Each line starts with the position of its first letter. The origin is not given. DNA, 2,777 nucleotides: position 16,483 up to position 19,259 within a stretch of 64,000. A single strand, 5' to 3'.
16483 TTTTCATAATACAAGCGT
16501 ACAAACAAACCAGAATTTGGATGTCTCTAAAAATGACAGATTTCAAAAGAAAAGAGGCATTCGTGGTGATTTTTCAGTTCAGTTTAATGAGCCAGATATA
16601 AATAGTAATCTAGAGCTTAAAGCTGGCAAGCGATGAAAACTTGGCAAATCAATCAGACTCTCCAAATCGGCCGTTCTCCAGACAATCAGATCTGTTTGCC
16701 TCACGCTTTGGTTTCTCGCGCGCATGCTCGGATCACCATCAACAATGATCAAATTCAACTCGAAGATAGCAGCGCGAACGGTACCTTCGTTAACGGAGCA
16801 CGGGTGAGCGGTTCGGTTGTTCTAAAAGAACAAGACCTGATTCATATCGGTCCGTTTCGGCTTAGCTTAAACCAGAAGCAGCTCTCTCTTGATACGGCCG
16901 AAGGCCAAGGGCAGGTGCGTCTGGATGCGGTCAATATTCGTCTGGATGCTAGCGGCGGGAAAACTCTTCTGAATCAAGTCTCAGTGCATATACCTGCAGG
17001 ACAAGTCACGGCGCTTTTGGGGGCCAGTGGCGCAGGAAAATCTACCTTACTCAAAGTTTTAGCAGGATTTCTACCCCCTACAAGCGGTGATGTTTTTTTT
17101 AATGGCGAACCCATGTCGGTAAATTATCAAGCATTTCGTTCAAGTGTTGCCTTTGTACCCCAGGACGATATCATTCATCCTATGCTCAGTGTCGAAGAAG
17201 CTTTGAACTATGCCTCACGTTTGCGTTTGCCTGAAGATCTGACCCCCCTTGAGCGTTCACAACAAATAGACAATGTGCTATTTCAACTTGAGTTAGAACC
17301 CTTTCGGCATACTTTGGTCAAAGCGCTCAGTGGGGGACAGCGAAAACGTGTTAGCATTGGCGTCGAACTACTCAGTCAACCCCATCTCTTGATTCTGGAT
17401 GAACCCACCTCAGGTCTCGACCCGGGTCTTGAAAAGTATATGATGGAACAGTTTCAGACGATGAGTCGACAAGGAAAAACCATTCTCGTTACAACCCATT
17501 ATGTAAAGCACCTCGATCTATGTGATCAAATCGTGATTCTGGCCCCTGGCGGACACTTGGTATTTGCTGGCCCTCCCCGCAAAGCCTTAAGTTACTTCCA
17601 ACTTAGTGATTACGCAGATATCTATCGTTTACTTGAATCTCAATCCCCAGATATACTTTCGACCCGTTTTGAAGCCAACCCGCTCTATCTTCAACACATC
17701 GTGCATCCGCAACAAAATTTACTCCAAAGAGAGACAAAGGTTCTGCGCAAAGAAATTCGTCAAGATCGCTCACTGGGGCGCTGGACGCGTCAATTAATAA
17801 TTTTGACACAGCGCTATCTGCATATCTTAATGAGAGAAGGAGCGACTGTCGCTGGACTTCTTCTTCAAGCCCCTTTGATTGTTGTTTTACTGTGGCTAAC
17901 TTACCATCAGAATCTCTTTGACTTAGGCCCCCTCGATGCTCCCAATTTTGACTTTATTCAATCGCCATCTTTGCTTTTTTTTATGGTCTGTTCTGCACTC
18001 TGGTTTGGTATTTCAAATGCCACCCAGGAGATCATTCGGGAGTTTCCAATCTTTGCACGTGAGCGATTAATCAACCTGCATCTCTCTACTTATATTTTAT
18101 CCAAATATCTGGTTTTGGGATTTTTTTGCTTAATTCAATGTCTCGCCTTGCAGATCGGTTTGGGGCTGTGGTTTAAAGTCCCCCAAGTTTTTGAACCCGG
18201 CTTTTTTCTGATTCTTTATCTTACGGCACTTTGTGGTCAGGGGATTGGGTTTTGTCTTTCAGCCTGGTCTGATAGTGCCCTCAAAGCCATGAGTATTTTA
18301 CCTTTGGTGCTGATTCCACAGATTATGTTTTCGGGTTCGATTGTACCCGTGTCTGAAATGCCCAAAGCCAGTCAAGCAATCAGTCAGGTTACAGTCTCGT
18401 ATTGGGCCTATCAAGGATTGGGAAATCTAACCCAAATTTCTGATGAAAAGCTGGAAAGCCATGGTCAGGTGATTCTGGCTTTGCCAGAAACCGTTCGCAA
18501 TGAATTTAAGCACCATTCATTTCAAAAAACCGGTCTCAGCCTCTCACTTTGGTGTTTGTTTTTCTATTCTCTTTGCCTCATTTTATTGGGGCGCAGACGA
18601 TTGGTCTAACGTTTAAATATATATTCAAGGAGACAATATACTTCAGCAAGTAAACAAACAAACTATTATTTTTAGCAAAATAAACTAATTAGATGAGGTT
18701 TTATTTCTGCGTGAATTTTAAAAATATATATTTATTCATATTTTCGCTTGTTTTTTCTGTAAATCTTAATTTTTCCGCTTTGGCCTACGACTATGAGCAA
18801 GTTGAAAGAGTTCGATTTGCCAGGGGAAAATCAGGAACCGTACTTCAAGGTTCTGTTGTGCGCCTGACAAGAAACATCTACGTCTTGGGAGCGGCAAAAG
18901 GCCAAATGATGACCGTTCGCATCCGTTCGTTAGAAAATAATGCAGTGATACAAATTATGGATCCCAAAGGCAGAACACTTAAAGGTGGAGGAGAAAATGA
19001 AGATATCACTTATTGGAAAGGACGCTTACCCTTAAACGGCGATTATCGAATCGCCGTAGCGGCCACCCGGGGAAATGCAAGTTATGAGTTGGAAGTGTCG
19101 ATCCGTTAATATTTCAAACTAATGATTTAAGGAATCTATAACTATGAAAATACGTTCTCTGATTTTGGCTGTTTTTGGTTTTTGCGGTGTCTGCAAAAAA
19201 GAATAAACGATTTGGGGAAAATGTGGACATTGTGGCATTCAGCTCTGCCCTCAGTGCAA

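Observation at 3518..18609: Tightly packed Ser/Thr-kinase / PP2C / FHA signalling genes interleaved with peptidoglycan-remodelling enzymes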

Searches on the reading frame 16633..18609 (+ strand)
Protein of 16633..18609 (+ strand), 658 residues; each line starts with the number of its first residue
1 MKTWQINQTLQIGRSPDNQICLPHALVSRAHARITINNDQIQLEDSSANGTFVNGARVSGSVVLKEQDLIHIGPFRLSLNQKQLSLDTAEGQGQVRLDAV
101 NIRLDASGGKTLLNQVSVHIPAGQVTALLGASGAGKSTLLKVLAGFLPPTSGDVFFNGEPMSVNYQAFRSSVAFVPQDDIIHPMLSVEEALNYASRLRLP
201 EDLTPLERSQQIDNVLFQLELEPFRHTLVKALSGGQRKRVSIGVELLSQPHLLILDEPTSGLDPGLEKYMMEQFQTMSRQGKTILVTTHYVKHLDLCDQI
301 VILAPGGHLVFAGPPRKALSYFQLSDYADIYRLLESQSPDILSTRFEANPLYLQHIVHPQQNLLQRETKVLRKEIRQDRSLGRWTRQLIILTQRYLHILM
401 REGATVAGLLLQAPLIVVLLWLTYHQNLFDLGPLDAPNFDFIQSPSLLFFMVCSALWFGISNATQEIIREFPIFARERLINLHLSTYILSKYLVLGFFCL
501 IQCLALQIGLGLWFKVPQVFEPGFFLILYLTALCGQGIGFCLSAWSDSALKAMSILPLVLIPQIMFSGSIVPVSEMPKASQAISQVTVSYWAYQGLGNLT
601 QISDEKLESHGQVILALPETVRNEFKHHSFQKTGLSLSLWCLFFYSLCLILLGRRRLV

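Call 4: search_protein_families(library=pfam, proteins=[window:16633-18609:+], max_evalue=0.01)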
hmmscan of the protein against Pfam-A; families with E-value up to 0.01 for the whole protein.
window:16633-18609:+ (658 aa): 10 families
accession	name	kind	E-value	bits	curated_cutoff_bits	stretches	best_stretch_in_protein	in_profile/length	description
PF00005.33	ABC_tran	-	2.1e-35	122.7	25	1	113-260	1-137/137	ABC transporter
PF01061.29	ABC2_membrane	-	2.4e-23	83.2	26.9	1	387-596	2-206/211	ABC-2 type transporter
PF00498.31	FHA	-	1.2e-18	67.7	20.7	1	12-73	3-67/67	FHA domain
PF12698.13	ABC2_membrane_3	-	3.1e-14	53.3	31.6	1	446-652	163-344/347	ABC-2 family transporter protein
PF16697.10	Yop-YscD_cpl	-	4e-10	40.3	33.2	1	8-82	17-93/94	Inner membrane component of T3SS, cytoplasmic domain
PF13304.12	AAA_21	-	6.9e-09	36.6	27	1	242-289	248-298/304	AAA domain, putative AbiEii toxin, Type IV TA system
PF13555.12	AAA_29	-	8.6e-05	22.7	27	1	115-157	14-55/61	P-loop containing region of AAA domain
PF13481.12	AAA_25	-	0.00085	19.4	27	1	118-157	28-65/195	AAA domain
PF03193.22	RsgA_GTPase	-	0.0015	18.8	30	1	118-145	102-128/174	RsgA GTPase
PF20703.3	nSTAND1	-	0.0078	16.3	27.1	0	112-157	22-60/379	Novel STAND NTPase 1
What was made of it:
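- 16633..18609 (+): FHA-gated ABC exporter: one canonical FHA domain, an ATPase, and an ABC-2 (ABCG-like) membrane domain. FHA E 1e-18, ABC_tran E 2e-35, ABC2_membrane E 2e-23 (call 4).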

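Call 19: search_protein_families(library=ncbifam, proteins=[window:16633-18609:+], max_evalue=0.001)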
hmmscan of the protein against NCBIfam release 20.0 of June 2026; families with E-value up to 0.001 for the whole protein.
window:16633-18609:+ (658 aa): 195 families (the best 25 are shown)
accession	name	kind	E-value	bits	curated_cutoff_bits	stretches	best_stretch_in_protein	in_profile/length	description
TIGR00955.1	3a01204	subfamily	1.9e-68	231.5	736.35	2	107-323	35-259/617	pigment precursor permease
TIGR00956.1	3a01205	subfamily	2.6e-44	151.3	1959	1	108-314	774-987/1394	pleiotropic drug resistance family protein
TIGR01188.1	drrA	subfamily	6.9e-41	140.5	312.45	1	113-312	9-205/302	daunorubicin resistance ABC transporter, ATP-binding protein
NF033858.1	ABC2_perm_RbbA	equivalog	1.1e-39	136.1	1050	1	110-319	279-485/909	ribosome-associated ATPase/putative transporter RbbA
TIGR02857.1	CydD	equivalog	3.1e-39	135.3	435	1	87-303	315-529/529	thiol reductant ABC exporter subunit CydD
TIGR03375.1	type_I_sec_LssB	subfamily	4.8e-37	127.6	693.1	1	82-320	453-690/696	type I secretion system permease/ATPase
TIGR03864.1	PQQ_ABC_ATP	hypoth_equivalog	9.1e-37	126.8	302.25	1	108-332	12-233/236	ABC transporter, ATP-binding subunit, PQQ-dependent alcohol dehydrogenase system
NF010060.0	PRK13537.1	equivalog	2.8e-36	125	521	1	107-320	25-235/314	nodulation factor ABC transporter ATP-binding protein NodI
NF010157.0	PRK13636.1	equivalog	2.5e-34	118.8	463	1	102-317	11-228/285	cobalt transporter ATP-binding subunit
NF010059.0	PRK13536.1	equivalog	9.6e-34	116.6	549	1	89-315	36-258/342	nodulation factor ABC transporter ATP-binding protein NodI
TIGR04406.1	LPS_export_lptB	equivalog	9.7e-34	116.7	240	1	109-317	13-221/239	LPS export ABC transporter ATP-binding protein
TIGR01288.1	nodI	equivalog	1.1e-33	116.6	424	1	95-311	3-216/303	nodulation factor ABC transporter ATP-binding protein NodI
TIGR01166.1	cbiO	subfamily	1.1e-33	116.3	211.8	1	110-291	5-187/190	cobalt ABC transporter, ATP-binding protein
NF008409.0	PRK11231.1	equivalog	1.6e-33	116.1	375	1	108-321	13-228/255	Fe(3+) dicitrate ABC transporter ATP-binding protein FecE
NF010068.0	PRK13548.1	equivalog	2.6e-33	115.2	261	1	96-326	5-238/261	heme ABC transporter ATP-binding protein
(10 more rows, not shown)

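Call 28: search_protein_families(library=padloc, proteins=[window:16633-18609:+], max_evalue=0.001)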
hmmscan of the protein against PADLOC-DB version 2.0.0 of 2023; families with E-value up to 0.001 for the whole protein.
window:16633-18609:+ (658 aa): 14 families
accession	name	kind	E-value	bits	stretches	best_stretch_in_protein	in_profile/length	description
PDLC04135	mad3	-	1.9e-29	101.4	2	213-306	245-340/374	mads_3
PDLC04140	mad8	-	1.1e-12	46.1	1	104-295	8-238/314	mads_8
PDLC02980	AriA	-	1.2e-09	36.6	1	235-289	241-298/304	-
PDLC02335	AbiLi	-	3.1e-08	31.1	1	124-303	77-243/326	AbiLi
PDLC04182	HEC-01A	-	4.3e-06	23.9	0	214-295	267-352/406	-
PDLC04175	HEC-01A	-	5.3e-06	23.7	0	248-327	267-347/363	-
PDLC03878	NsnB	-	2.1e-05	22.5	0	242-289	227-276/345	-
PDLC04213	HEC-02A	-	2.2e-05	22.2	0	245-290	227-272/337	-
PDLC04541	PDC-M25A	-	2.5e-05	21.6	0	116-143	14-41/380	-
PDLC04144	HEC-01B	-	8.7e-05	19.8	0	249-295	295-342/395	-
PDLC00274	PtuA1|PtuA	-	9.9e-05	19.8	0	127-179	38-90/438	AAA ATPase domain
PDLC02979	AriA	-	0.00022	19.2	0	118-149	17-49/373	-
PDLC04570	PDC-M31A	-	0.0006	17.1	0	117-143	15-41/395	-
PDLC04178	HEC-01A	-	0.00075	16.6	0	121-143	26-48/399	-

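Call 30: find_homologous_proteins(query=window:16633-18609:+, max_evalue=1e-20)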
Query window:16633-18609:+ (658 aa): 7987 proteins with E <= 1e-20 among 8000 candidates; the best 120 are listed.
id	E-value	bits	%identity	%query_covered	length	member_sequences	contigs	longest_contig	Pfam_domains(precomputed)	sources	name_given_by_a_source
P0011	0.0e+0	1478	100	100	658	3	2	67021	PF00498.32,PF01061.30,PF00005.34,PF16697.11,PF12698.14,PF13304.13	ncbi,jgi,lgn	jgi:ABC-type multidrug transport system ATPase subunit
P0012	0.0e+0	1082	74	97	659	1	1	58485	PF00498.32,PF01061.30,PF00005.34,PF16697.11,PF12698.14,PF13304.13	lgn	-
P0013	3.3e-186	639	48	98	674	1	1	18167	PF00498.32,PF01061.30,PF00005.34,PF16697.11,PF13304.13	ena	-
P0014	7.4e-142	492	38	98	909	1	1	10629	PF00498.32,PF01061.30,PF00005.34,PF16697.11,PF12698.14,PF13304.13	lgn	-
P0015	1.0e-140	488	42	91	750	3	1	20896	PF00498.32,PF01061.30,PF00005.34,PF16697.11,PF12698.14,PF13304.13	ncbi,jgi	-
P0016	1.2e-140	488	40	98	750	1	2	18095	PF00498.32,PF01061.30,PF00005.34,PF16697.11,PF12698.14,PF13304.13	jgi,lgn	jgi:ABC-type multidrug transport system ATPase subunit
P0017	1.7e-139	484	40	91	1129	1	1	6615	PF00498.32,PF01061.30,PF00005.34,PF16697.11,PF02463.26,PF12698.14,PF13304.13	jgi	jgi:pSer/pThr/pTyr-binding forkhead associated (FHA) protein/ABC-type multidrug transport system ATP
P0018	2.9e-139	484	39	91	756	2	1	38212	PF00498.32,PF01061.30,PF00005.34,PF16697.11,PF02463.26,PF12698.14,PF13304.13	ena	-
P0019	3.8e-139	483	43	90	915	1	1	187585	PF19055.7,PF00498.32,PF01061.30,PF00005.34,PF16697.11,PF12698.14,PF13304.13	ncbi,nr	ncbi:MAG: FHA domain-containing protein [Candidatus Eremiobacteraeota bacterium]|nr:FHA domain-conta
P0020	8.9e-139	482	41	98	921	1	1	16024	PF00498.32,PF01061.30,PF00005.34,PF16697.11,PF12698.14,PF13304.13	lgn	-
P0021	2.1e-138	481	41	90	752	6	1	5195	PF00498.32,PF01061.30,PF00005.34,PF16697.11,PF12698.14,PF13304.13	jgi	-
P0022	3.6e-138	480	38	91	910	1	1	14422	PF00498.32,PF01061.30,PF00005.34,PF16697.11,PF02463.26,PF12698.14,PF13304.13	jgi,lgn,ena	-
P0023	1.4e-137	478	42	91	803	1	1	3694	PF00498.32,PF01061.30,PF00005.34,PF16697.11,PF12698.14,PF13304.13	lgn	-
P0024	7.9e-137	475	42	91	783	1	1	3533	PF00498.32,PF01061.30,PF00005.34,PF16697.11,PF12698.14,PF13304.13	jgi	jgi:ABC-type multidrug transport system ATPase subunit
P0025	3.2e-136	473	38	90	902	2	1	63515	PF00498.32,PF01061.30,PF00005.34,PF13175.13,PF16697.11,PF02463.26,PF12698.14,PF13304.13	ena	-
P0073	1.8e-124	435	40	90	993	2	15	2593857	PF00498.32,PF01061.30,PF00005.34,PF16697.11,PF13555.13,PF02463.26,PF12698.14,PF13304.13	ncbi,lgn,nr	ncbi:ABC transporter ATP-binding protein/permease [Thermosynechococcus vestitus]|nr:ABC transporter 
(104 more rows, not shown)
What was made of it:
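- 16633..18609 (+): Orthologues at 74% and 48% identity; the wider family is widespread at 35-43% (call 30).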

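Call 31: find_encoding_contigs(protein=P0015, flank=10000, max_places=1)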
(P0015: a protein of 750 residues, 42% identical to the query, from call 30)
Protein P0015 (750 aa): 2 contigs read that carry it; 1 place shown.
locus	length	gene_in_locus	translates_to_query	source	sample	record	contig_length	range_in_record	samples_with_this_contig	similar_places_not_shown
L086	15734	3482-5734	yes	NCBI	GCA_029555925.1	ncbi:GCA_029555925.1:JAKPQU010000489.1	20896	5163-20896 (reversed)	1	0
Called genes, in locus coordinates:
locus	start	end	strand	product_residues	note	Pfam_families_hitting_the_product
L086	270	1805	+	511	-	PF00488:MutS_V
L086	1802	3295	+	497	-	PF00488:MutS_V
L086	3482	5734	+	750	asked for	PF00498:FHA, PF16697:Yop-YscD_cpl, PF00498:FHA, PF00005:ABC_tran, PF13304:AAA_21 (weak), PF12698:ABC2_membrane_3, PF01061:ABC2_membrane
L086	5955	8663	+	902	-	PF00690:Cation_ATPase_N, PF00122:E1-E2_ATPase, PF00702:Hydrolase, PF13246:Cation_ATPase, PF00689:Cation_ATPase_C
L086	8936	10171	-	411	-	PF07690:MFS_1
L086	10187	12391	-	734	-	PF00395:SLH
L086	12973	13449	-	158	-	PF03692:CxxCxxCC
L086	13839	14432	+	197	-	PF12804:NTP_transf_3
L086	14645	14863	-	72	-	PF01455:HupF_HypC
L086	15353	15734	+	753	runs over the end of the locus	PF00708:Acylphosphatase, PF07503:zf-HYPF, PF01300:Sua5_yciO_yrdC, PF17788:HypF_C, PF22521:HypF_C_2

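Call 32: find_encoding_contigs(protein=P0016, flank=10000, max_places=1)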
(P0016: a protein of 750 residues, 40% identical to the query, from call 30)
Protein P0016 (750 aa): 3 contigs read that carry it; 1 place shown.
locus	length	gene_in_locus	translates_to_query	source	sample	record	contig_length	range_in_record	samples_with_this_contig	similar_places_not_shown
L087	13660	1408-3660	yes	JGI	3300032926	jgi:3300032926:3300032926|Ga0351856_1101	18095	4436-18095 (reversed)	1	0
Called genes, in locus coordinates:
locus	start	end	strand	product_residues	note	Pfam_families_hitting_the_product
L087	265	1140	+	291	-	PF01145:Band_7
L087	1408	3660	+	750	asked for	PF00498:FHA, PF16697:Yop-YscD_cpl, PF00498:FHA, PF00005:ABC_tran, PF13304:AAA_21 (weak), PF01061:ABC2_membrane, PF12698:ABC2_membrane_3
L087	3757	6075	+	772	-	PF00069:Pkinase, PF07714:PK_Tyr_Ser-Thr, PF03109:ABC1 (weak), PF13414:TPR_11 (weak), PF23914:TPR_CcmH_CycH, PF13432:TPR_16, PF13414:TPR_11, PF13414:TPR_11, +27 more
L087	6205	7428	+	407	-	-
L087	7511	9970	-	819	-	PF12773:DZR (faint), PF00069:Pkinase, PF07714:PK_Tyr_Ser-Thr, PF03781:FGE-sulfatase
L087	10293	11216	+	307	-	PF00072:Response_reg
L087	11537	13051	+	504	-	PF00072:Response_reg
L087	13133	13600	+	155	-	PF03734:YkuD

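Call 33: find_encoding_contigs(protein=P0073, flank=8000, max_places=1)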
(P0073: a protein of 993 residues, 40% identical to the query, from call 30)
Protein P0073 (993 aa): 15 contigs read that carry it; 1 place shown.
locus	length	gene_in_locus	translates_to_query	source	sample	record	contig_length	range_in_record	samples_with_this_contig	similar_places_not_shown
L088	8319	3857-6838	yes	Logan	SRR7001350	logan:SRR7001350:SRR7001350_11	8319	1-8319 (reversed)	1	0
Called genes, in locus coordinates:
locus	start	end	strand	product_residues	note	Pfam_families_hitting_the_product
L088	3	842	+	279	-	?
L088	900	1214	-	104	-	PF17195:DUF5132 (faint)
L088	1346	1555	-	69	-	-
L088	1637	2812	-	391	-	PF00155:Aminotran_1_2, PF01053:Cys_Met_Meta_PP (weak)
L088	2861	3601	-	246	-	PF00072:Response_reg, PF00486:Trans_reg_C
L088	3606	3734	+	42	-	-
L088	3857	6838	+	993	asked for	PF00498:FHA, PF16697:Yop-YscD_cpl, PF00498:FHA, PF16697:Yop-YscD_cpl, PF00005:ABC_tran, PF02463:SMC_N (faint), PF01061:ABC2_membrane, PF12698:ABC2_membrane_3, +2 more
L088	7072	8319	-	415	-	?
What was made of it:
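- On Rv1747-type FHA-ABC exporter: Typical relatives are 750-1100 aa, and those inspected have two FHA domains (calls 4, 30-33).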

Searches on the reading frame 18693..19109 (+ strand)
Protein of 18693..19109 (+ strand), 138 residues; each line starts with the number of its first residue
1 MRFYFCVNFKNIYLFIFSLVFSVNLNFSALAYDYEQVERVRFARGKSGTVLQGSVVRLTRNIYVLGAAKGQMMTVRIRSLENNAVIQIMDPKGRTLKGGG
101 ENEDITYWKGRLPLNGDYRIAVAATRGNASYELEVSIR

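Call 4: search_protein_families(library=pfam, proteins=[window:18693-19109:+], max_evalue=0.01)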
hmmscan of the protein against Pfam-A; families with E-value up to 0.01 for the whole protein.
window:18693-19109:+ (138 aa): 0 families

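Call 28: search_protein_families(library=padloc, proteins=[window:18693-19109:+], max_evalue=0.001)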
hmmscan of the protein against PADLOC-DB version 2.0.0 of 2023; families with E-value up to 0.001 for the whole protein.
window:18693-19109:+ (138 aa): 0 families

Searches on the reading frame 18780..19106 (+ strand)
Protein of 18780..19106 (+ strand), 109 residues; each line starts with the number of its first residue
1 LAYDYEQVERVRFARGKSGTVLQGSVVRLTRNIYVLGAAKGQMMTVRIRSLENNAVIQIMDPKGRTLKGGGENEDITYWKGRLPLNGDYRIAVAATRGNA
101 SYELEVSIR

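Call 36: search_protein_families(library=pfam, proteins=[window:18780-19106:+], max_evalue=1)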
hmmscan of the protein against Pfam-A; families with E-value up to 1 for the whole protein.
window:18780-19106:+ (109 aa): 1 family
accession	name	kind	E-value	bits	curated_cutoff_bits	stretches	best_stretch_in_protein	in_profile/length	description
PF11986.13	PB1-F2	-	0.19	12.4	27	1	47-87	26-66/87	Influenza A Proapoptotic protein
